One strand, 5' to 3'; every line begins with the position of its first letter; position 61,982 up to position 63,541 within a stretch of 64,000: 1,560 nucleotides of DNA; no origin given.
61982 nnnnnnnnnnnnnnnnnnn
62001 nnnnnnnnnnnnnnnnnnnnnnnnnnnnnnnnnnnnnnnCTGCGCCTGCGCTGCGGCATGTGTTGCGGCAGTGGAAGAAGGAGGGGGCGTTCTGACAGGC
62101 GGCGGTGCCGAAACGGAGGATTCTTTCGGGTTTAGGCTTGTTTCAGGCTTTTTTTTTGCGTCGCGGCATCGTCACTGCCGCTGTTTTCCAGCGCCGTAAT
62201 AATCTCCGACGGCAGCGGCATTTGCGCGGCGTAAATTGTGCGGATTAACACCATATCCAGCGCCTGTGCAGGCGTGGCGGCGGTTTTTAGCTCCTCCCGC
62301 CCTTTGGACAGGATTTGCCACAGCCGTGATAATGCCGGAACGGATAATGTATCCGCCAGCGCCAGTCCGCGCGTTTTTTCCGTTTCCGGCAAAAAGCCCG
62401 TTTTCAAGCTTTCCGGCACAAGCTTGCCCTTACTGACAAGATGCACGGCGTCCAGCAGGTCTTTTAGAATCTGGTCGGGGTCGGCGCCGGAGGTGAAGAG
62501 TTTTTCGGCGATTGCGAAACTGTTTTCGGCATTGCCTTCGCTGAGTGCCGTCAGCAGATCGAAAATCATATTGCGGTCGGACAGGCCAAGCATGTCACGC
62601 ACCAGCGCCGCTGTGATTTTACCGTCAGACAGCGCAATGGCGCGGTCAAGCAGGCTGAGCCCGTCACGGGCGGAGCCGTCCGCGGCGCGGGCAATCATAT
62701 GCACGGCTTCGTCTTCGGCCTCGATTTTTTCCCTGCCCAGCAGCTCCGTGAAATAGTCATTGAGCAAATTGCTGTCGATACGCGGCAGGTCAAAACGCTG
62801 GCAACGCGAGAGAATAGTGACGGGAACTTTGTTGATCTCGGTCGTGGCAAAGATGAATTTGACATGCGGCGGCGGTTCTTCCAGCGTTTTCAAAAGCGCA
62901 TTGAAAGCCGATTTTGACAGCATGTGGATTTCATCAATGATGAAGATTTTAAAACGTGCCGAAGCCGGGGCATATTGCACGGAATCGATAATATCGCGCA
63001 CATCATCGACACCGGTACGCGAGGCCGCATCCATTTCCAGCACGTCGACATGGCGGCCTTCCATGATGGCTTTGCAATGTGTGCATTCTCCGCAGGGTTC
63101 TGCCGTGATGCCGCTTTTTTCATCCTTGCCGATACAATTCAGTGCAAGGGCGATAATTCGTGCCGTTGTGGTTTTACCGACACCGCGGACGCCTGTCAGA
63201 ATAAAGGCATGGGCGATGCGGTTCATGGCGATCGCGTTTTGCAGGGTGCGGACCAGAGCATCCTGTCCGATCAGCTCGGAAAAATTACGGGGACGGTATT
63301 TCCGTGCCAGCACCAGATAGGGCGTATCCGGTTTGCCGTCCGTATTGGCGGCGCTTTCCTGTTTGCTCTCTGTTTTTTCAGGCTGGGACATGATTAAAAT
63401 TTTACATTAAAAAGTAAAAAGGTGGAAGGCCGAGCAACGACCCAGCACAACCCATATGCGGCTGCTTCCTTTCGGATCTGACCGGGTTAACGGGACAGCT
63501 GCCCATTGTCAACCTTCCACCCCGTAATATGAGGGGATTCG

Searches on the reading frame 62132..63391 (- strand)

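Call 34: search_protein_families(library=pfam, proteins=[window:62132-63391:-], max_evalue=0.001)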
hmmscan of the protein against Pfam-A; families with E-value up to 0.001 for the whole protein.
window:62132-63391:- (419 aa): 12 families
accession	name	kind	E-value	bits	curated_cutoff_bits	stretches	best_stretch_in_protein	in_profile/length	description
PF12169.13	DNA_pol3_gamma3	-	1.1e-42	145.6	24.4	1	259-400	1-142/143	DNA polymerase III subunits gamma and tau domain III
PF13177.12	DNA_pol3_delta2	-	3.9e-41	141.2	27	1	43-204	2-159/161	DNA polymerase III, delta subunit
PF22608.2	DNAX_ATPase_lid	-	3.2e-16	59.3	27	1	213-257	5-49/49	DNA polymerase III clamp loader subunit, ATPase lid domain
PF00004.35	AAA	-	3.7e-12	47.3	21.2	1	64-199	2-125/131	ATPase family associated with various cellular activities (AAA)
PF05496.18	RuvB_N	-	1.5e-06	28.5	27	1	33-87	2-60/159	Holliday junction DNA helicase RuvB P-loop domain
PF07728.20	AAA_5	-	3.4e-06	27.6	22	1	63-172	2-92/139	AAA domain (dynein-related subfamily)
PF13401.12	AAA_22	-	3.5e-06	27.8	27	1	63-183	8-122/130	AAA domain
PF13191.12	AAA_16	-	9.2e-05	23.4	32.6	1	39-128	1-93/167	AAA ATPase domain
PF16193.11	AAA_assoc_2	-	0.00017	22.2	34.3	1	220-268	2-55/81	AAA C-terminal domain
PF13173.12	AAA_14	-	0.00031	21.2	27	0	62-181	4-95/129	AAA domain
PF13245.12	AAA_19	-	0.00034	21.3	25.1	0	52-171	3-115/134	AAA domain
PF13604.12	AAA_30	-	0.00035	20.8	27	0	61-172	19-114/191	AAA domain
